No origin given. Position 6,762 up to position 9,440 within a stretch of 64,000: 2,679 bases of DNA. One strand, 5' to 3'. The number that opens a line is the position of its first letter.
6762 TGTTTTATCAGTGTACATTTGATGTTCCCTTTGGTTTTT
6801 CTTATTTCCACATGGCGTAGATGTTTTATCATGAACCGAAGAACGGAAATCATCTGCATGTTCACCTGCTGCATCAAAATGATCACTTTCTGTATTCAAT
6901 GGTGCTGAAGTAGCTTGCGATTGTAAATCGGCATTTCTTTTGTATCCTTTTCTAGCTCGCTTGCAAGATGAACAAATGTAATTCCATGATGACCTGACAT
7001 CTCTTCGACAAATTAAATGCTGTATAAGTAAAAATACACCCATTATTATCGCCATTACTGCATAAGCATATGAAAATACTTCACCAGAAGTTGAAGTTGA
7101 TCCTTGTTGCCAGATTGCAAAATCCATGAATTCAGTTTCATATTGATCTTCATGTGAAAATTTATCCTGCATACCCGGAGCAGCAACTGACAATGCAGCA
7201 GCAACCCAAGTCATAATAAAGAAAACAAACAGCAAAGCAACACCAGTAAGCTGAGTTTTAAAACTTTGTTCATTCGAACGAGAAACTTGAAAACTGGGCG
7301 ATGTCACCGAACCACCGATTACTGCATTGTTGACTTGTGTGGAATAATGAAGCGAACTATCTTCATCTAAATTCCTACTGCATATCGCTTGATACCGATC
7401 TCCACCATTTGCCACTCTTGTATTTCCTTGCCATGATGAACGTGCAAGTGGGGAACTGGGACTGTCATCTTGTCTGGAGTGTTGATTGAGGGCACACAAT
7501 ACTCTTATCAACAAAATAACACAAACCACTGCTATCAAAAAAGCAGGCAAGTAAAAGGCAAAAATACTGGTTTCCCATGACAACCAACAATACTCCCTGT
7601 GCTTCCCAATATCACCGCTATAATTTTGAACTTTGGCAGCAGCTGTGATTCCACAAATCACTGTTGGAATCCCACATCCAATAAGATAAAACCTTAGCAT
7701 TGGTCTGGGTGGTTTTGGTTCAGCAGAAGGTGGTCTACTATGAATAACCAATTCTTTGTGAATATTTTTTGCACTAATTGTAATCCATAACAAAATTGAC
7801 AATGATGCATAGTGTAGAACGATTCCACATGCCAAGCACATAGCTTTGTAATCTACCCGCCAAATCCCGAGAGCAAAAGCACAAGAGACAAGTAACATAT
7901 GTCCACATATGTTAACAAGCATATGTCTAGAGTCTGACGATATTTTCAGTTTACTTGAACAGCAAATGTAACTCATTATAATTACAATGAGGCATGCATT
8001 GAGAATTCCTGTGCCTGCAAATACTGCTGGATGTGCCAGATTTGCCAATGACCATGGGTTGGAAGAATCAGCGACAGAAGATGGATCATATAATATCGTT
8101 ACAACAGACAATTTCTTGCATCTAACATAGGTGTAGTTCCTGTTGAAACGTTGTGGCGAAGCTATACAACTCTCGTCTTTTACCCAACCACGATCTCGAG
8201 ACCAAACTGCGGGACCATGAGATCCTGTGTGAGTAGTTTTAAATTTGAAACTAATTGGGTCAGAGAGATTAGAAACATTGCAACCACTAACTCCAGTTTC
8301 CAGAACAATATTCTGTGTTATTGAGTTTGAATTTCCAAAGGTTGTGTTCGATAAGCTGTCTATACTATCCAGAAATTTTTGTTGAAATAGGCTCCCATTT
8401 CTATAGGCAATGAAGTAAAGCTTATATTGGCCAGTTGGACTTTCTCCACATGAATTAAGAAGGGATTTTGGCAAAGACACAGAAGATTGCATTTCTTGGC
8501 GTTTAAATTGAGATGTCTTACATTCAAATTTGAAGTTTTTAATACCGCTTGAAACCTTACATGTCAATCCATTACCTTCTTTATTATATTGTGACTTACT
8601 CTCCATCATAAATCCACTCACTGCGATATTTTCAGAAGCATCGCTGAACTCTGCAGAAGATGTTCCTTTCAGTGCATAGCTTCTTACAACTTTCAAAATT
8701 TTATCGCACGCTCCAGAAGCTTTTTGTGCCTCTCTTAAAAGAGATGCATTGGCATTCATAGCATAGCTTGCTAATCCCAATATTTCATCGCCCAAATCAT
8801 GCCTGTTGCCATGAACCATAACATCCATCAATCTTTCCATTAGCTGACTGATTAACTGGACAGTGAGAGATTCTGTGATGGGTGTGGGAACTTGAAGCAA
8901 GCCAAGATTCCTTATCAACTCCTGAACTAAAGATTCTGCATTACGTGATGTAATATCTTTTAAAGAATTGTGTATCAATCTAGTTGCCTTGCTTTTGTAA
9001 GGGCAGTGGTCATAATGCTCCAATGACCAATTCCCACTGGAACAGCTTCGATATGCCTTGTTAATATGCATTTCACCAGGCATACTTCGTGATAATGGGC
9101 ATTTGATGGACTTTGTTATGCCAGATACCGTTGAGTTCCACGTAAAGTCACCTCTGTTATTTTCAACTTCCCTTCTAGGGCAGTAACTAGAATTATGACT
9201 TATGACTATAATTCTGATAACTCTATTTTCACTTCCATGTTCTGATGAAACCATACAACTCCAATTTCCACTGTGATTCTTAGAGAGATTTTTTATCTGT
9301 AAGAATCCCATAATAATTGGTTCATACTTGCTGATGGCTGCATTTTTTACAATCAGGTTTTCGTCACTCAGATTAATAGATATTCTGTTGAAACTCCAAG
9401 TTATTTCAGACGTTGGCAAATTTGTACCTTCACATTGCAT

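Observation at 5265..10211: Intronless family-A adhesion GPCR between intron-rich neighbours (retrogene-like)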

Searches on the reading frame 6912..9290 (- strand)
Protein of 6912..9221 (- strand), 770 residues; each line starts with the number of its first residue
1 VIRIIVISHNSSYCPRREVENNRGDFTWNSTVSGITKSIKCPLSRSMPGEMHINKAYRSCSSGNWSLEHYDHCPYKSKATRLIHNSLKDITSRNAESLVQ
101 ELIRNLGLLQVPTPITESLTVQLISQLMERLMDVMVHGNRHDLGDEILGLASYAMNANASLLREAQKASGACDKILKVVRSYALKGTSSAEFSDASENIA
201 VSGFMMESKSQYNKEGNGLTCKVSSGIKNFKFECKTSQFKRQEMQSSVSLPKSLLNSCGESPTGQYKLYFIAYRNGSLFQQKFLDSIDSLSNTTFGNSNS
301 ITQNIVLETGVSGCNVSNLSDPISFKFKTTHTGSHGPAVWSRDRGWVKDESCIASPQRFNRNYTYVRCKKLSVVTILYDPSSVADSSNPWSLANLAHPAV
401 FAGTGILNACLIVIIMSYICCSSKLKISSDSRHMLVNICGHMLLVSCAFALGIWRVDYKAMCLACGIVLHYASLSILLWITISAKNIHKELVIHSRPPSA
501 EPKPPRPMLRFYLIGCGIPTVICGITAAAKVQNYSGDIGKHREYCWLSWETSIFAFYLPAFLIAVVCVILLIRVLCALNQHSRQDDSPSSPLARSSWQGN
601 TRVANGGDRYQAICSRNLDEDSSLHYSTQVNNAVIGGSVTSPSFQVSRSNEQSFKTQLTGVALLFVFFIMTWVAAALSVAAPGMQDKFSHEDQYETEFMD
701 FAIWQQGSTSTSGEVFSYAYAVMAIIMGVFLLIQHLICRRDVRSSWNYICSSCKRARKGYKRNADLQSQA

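Call 7: find_homologous_proteins(query=window:6912-9221:-, max_evalue=0.00001)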
Query window:6912-9221:- (770 aa): 10 proteins with E <= 0.00001 among 8000 candidates.
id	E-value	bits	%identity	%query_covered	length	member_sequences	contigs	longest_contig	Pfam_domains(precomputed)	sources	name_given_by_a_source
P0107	6.8e-76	274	30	97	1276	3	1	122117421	PF13306.13,PF00002.30,PF02793.28,PF00560.40,PF12799.14,PF26588.1,PF13855.13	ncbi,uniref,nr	ncbi:adhesion G protein-coupled receptor A2-like [Carcharodon carcharias]|uniref:adhesion G protein-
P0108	4.1e-71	258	30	97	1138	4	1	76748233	PF00002.30,PF02793.28,PF26588.1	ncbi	ncbi:adhesion G protein-coupled receptor A2 isoform X2 [Mustelus asterias]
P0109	7.3e-71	257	30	97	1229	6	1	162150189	PF13306.13,PF00002.30,PF02793.28,PF00560.40,PF12799.14,PF26588.1,PF13855.13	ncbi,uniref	ncbi:adhesion G protein-coupled receptor A2 [Mobula hypostoma]|uniref:adhesion G protein-coupled rec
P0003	8.1e-71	257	33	78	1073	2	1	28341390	PF00002.30,PF01825.28,PF02793.28,PF26588.1,PF13855.13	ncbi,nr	ncbi:adhesion G protein-coupled receptor A2-like isoform X2 [Pristis pectinata]|nr:adhesion G protei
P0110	2.1e-68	249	29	97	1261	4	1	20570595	PF13306.13,PF02793.28,PF00560.40,PF12799.14,PF26588.1,PF13855.13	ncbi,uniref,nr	ncbi:adhesion G protein-coupled receptor A2-like isoform X2 [Stegostoma tigrinum]|uniref:adhesion G 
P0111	5.0e-67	245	29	100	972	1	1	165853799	PF00002.30,PF01825.28,PF26588.1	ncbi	ncbi:adhesion G protein-coupled receptor A1 isoform 3-T3 [Mantella aurantiaca]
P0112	1.0e-66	244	29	100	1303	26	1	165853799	PF13306.13,PF00002.30,PF01825.28,PF00560.40,PF12799.14,PF26588.1,PF13855.13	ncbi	ncbi:adhesion G protein-coupled receptor A1 isoform 4-T4 [Mantella aurantiaca]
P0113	1.1e-66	243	29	100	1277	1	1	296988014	PF13306.13,PF00002.30,PF01825.28,PF00560.40,PF12799.14,PF26588.1,PF13855.13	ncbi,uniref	ncbi:adhesion G protein-coupled receptor A1 [Hyperolius riggenbachi]|uniref:adhesion G protein-coupl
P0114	1.5e-66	243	30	97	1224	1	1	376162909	PF13306.13,PF00002.30,PF02793.28,PF12799.14,PF26588.1,PF13855.13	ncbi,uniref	ncbi:adhesion G protein-coupled receptor A2 [Narcine bancroftii]|uniref:adhesion G protein-coupled r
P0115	5.9e-55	205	30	69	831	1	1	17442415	PF01825.28,PF02793.28,PF26588.1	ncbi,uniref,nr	ncbi:adhesion G protein-coupled receptor A2-like [Rhincodon typus]|uniref:adhesion G protein-coupled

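Call 21: search_protein_representatives(protein=window:6912-9221:-)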
Query: 770 residues. Proteins with E-value up to 0.001 (for the whole library): 912; up to 1e-10: 216; up to 1e-30: 70. The best 150 are listed.
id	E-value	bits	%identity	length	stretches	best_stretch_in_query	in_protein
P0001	0.0e+00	1761.8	100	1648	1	1-770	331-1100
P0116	8.6e-162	556.1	41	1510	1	3-746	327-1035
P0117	7.1e-99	348.1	39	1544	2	294-757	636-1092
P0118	3.7e-80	286.2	37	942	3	272-579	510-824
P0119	3.3e-75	269.9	31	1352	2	2-680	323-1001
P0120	4.2e-72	259.6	35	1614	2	2-583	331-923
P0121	2.0e-70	254.0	34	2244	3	2-575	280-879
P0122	4.3e-70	252.9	35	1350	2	2-585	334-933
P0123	1.3e-68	248.0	34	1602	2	2-580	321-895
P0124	1.8e-64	234.4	31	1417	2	4-586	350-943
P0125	2.9e-64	233.7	37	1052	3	390-595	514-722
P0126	4.5e-64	233.1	30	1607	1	2-748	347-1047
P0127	2.9e-63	230.4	30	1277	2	3-680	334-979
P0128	3.3e-63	230.2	33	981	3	266-681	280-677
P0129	2.9e-62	227.1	36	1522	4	268-578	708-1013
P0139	2.9e-55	204.0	35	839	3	239-573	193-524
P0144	3.9e-46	173.8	38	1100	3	396-528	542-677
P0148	5.3e-43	163.4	38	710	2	394-681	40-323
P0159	9.5e-40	152.6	40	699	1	395-582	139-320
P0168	3.9e-38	147.3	39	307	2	393-506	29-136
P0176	1.7e-35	138.6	38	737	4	391-580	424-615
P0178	1.2e-33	132.5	39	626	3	394-580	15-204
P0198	9.7e-27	109.6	31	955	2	2-399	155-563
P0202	1.1e-25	106.1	37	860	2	451-683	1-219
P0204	5.1e-25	103.9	59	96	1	376-463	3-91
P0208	4.9e-24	100.7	40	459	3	397-555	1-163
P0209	1.3e-23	99.3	38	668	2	3-208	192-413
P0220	2.5e-20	88.4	44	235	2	484-584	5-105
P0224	4.9e-20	87.5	41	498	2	477-585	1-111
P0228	1.7e-19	85.7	48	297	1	444-538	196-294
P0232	8.4e-19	83.4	41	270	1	388-510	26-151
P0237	2.6e-18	81.8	48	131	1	422-513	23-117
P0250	1.0e-15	73.2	34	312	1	3-208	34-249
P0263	7.4e-14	67.0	57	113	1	708-767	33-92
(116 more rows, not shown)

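Call 23: list_cluster_members(proteins=[P0116, P0117, P0118, P0119, P0120, P0121, P0122, P0123, P0125, P0129])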
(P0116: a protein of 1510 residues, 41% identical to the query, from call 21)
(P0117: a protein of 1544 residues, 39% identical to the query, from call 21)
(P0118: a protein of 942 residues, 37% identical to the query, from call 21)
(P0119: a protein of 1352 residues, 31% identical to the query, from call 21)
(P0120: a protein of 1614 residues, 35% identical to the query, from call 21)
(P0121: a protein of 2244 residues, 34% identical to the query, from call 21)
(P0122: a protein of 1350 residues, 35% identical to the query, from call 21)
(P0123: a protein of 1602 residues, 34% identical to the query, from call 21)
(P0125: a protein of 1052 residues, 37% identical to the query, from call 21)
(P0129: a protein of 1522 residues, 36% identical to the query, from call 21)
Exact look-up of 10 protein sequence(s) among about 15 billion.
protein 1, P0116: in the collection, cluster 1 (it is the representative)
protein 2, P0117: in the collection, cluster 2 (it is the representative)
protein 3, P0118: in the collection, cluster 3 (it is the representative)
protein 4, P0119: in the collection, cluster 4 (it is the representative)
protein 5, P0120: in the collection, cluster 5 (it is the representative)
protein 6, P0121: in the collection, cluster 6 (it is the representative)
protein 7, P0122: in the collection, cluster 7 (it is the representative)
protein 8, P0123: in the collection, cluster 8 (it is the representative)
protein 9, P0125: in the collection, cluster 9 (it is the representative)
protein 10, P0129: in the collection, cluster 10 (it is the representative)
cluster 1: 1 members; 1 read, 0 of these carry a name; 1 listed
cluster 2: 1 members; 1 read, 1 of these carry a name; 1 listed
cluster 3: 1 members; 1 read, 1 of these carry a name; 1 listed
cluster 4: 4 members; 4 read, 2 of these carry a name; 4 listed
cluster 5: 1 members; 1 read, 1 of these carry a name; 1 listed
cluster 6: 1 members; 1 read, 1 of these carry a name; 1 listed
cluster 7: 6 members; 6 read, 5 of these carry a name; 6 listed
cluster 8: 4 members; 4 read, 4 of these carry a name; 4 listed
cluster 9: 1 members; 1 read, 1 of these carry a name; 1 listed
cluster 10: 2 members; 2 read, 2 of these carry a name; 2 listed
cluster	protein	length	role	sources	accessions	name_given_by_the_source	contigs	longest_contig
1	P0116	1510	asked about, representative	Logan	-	-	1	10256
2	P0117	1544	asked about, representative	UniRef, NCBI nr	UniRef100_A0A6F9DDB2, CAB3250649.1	Probable G-protein coupled receptor 125 n=1 Tax=Phallusia mammillata TaxID=59560 ... | probable G-protein coupled receptor 125 [Phallusia mammillata]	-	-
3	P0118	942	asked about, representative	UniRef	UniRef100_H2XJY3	Adhesion G protein-coupled receptor A3 n=1 Tax=Ciona intestinalis TaxID=7719 ...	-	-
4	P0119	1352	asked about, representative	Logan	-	-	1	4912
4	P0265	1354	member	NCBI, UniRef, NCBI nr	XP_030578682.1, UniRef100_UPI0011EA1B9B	adhesion G protein-coupled receptor A3 [Archocentrus centrarchus] | adhesion G protein-coupled receptor A3 n=1 Tax=Archocentrus centrarchus TaxID=63155 ...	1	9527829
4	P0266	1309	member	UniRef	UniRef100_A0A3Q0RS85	Adhesion G protein-coupled receptor A3 n=1 Tax=Amphilophus citrinellus TaxID=61819 ...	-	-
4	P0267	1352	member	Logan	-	-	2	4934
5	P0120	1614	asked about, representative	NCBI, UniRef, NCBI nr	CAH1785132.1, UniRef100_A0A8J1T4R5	unnamed protein product [Owenia fusiformis] | Uncharacterized protein n=1 Tax=Owenia fusiformis TaxID=6347 RepID=A0A8J1T4R5_OWEFU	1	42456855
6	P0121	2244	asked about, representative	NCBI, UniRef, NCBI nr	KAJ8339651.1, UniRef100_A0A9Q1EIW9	hypothetical protein SKAU_G00342840 [Synaphobranchus kaupii] | G-protein coupled receptor 125 n=1 Tax=Synaphobranchus kaupii TaxID=118154 ...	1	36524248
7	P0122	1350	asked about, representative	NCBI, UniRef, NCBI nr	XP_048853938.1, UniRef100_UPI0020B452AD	adhesion G protein-coupled receptor A2 [Brienomyrus brachyistius] | adhesion G protein-coupled receptor A2 n=1 Tax=Brienomyrus brachyistius TaxID=42636 ...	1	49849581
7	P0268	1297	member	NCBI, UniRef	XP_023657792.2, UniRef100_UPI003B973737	adhesion G protein-coupled receptor A2 isoform X2 [Paramormyrops kingsleyae] | adhesion G protein-coupled receptor A2 isoform X2 n=1 Tax=Paramormyrops kingsleyae ...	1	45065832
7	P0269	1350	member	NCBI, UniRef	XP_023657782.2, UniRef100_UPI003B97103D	adhesion G protein-coupled receptor A2 isoform X1 [Paramormyrops kingsleyae] | adhesion G protein-coupled receptor A2 isoform X1 n=1 Tax=Paramormyrops kingsleyae ...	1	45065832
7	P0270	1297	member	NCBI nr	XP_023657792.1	adhesion G protein-coupled receptor A2 isoform X2 [Paramormyrops kingsleyae]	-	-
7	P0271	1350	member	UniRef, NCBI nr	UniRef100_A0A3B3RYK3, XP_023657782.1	Adhesion G protein-coupled receptor A2 n=1 Tax=Paramormyrops kingsleyae TaxID=1676925 ... | adhesion G protein-coupled receptor A2 isoform X1 [Paramormyrops kingsleyae]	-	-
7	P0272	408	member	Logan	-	-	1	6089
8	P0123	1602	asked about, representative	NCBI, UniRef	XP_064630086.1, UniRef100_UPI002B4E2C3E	adhesion G protein-coupled receptor A3-like isoform X2 [Lineus longissimus] | adhesion G protein-coupled receptor A3-like isoform X2 n=1 Tax=Lineus longissimus ...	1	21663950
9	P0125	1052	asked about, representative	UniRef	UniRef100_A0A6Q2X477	Adhesion G protein-coupled receptor A2 n=1 Tax=Esox lucius TaxID=8010 ...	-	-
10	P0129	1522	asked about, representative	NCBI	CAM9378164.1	unnamed protein product [Lampetra fluviatilis]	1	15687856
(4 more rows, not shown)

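Call 27: find_homologous_proteins(query=A2, max_evalue=1e-20)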
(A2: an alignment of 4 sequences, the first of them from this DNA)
Query A2 (4 sequences): 8000 candidates shared short words with the query, none scored E <= 1e-20.

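Call 28: find_encoding_contigs(protein=P0116, flank=10000, max_places=3)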
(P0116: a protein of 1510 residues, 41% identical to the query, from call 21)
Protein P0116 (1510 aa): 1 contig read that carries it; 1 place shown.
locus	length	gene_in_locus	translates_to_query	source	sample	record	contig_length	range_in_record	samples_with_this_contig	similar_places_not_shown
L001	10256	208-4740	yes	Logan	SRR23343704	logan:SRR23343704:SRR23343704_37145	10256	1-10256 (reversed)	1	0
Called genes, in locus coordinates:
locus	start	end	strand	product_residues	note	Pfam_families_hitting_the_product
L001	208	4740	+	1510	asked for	PF13855:LRR_8, PF07679:I-set (faint), PF13927:Ig_3, PF26588:GAIN_ADGRA3 (faint), PF00002:7tm_2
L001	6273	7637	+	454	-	PF15369:KIAA1328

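Call 30: list_cluster_members(proteins=[P0204, P0263, P0228, P0237, P0159, P0144, P0148, P0168, P0178, P0128])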
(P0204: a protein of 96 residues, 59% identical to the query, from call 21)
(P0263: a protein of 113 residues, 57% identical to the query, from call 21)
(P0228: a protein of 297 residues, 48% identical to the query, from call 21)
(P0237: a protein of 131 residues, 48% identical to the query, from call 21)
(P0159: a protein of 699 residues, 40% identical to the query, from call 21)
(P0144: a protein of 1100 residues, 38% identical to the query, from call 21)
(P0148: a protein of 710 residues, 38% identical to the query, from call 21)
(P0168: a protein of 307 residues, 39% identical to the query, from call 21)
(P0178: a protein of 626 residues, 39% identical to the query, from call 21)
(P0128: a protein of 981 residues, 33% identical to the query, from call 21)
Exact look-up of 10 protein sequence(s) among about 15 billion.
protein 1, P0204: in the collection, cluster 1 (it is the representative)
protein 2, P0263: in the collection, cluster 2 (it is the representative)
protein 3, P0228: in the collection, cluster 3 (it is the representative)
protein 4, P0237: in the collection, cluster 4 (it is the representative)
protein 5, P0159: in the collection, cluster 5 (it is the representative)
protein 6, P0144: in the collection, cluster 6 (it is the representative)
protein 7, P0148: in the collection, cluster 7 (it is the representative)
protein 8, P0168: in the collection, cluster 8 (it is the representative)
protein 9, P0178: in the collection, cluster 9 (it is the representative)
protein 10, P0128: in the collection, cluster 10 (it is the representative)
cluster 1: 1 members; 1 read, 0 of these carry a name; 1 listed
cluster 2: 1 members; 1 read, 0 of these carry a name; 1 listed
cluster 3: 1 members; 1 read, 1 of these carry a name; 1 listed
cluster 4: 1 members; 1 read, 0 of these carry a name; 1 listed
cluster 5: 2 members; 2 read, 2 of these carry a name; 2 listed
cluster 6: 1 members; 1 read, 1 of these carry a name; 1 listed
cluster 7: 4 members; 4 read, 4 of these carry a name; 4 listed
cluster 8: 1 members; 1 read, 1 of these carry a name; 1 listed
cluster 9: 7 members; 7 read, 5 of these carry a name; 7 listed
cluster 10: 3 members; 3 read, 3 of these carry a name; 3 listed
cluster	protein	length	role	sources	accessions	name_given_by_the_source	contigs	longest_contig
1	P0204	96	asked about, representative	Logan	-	-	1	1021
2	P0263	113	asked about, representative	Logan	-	-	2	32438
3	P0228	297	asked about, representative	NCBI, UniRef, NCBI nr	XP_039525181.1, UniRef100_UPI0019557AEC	adhesion G protein-coupled receptor A3 [Pimephales promelas] | adhesion G protein-coupled receptor A3 n=1 Tax=Pimephales promelas TaxID=90988 ...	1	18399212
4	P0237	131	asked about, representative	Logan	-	-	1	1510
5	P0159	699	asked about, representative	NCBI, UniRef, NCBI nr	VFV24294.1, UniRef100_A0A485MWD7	probable g-protein coupled receptor [Lynx pardinus] | Probable g-protein coupled receptor n=1 Tax=Lynx pardinus TaxID=191816 ...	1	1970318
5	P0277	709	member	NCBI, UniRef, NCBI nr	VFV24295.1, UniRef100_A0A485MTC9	probable g-protein coupled receptor [Lynx pardinus] | Probable g-protein coupled receptor n=1 Tax=Lynx pardinus TaxID=191816 ...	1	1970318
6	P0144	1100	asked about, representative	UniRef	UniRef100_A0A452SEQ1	Adhesion G protein-coupled receptor A2 n=1 Tax=Ursus americanus TaxID=9643 ...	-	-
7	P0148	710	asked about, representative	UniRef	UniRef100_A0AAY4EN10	G-protein coupled receptors family 2 profile 2 domain-containing protein n=1 ...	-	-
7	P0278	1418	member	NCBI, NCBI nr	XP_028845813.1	adhesion G protein-coupled receptor A3 [Denticeps clupeoides] | adhesion G protein-coupled receptor A1 [Denticeps clupeoides]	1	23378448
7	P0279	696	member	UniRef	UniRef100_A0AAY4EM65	G-protein coupled receptors family 2 profile 2 domain-containing protein n=1 ...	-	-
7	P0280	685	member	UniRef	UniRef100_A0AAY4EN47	G-protein coupled receptors family 2 profile 2 domain-containing protein n=2 ...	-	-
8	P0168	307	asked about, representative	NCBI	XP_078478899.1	adhesion G protein-coupled receptor A1-like [Lampetra planeri]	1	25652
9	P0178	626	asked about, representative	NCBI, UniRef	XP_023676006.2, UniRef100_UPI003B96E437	adhesion G protein-coupled receptor A1 [Paramormyrops kingsleyae] | adhesion G protein-coupled receptor A1 n=1 Tax=Paramormyrops kingsleyae TaxID=1676925 ...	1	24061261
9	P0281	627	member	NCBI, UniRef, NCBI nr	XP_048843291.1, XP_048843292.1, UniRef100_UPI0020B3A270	adhesion G protein-coupled receptor A1-like isoform X1 [Brienomyrus brachyistius] | adhesion G protein-coupled receptor A1-like isoform X1 n=2 Tax=Brienomyrus brachyistius ...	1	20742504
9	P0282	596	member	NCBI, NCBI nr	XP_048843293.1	adhesion G protein-coupled receptor A1-like isoform X2 [Brienomyrus brachyistius]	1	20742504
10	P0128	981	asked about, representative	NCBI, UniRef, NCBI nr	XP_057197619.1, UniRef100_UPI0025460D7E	adhesion G protein-coupled receptor A1 isoform X1 [Triplophysa rosa] | adhesion G protein-coupled receptor A1 isoform X1 n=1 Tax=Triplophysa rosa TaxID=992332 ...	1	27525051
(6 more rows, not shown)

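Call 31: find_encoding_contigs(protein=P0263, flank=10000, max_places=3)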
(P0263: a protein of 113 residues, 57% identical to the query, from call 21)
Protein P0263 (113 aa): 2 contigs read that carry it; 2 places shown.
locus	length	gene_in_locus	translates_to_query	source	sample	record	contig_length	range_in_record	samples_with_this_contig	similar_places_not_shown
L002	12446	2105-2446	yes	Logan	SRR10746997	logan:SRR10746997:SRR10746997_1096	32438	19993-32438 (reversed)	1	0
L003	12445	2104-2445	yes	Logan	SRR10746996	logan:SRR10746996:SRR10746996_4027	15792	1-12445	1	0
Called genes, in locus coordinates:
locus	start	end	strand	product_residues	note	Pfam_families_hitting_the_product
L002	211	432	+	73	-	-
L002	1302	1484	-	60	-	-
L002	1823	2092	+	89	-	-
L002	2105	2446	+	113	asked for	-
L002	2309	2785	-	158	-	-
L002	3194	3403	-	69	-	-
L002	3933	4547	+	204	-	-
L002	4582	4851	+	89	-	-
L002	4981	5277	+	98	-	-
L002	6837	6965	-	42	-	-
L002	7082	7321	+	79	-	-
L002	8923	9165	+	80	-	-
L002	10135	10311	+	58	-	PF23281:DAAF9_N (weak)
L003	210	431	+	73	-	-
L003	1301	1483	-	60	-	-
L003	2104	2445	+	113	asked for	-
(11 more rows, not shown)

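Call 32: find_encoding_contigs(protein=P0118, flank=10000, max_places=3)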
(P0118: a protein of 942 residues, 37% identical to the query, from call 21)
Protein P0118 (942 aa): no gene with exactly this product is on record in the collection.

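Call 38: find_encoding_contigs(protein=P0204, flank=10000, max_places=3)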
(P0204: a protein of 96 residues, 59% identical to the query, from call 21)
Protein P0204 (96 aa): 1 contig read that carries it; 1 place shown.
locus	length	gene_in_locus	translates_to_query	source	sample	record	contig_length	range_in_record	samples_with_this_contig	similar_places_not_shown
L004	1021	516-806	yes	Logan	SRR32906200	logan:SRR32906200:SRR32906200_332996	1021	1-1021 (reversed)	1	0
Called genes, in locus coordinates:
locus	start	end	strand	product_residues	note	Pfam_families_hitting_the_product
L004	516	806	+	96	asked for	-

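Call 39: find_encoding_contigs(protein=P0237, flank=10000, max_places=3)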
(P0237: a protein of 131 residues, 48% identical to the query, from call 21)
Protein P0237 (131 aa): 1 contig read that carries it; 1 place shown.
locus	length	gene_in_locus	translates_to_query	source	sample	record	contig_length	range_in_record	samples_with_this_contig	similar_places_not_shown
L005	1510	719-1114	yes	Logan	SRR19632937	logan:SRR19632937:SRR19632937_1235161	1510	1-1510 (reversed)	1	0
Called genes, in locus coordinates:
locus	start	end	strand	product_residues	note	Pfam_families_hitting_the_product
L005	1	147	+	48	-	?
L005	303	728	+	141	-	-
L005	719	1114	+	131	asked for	-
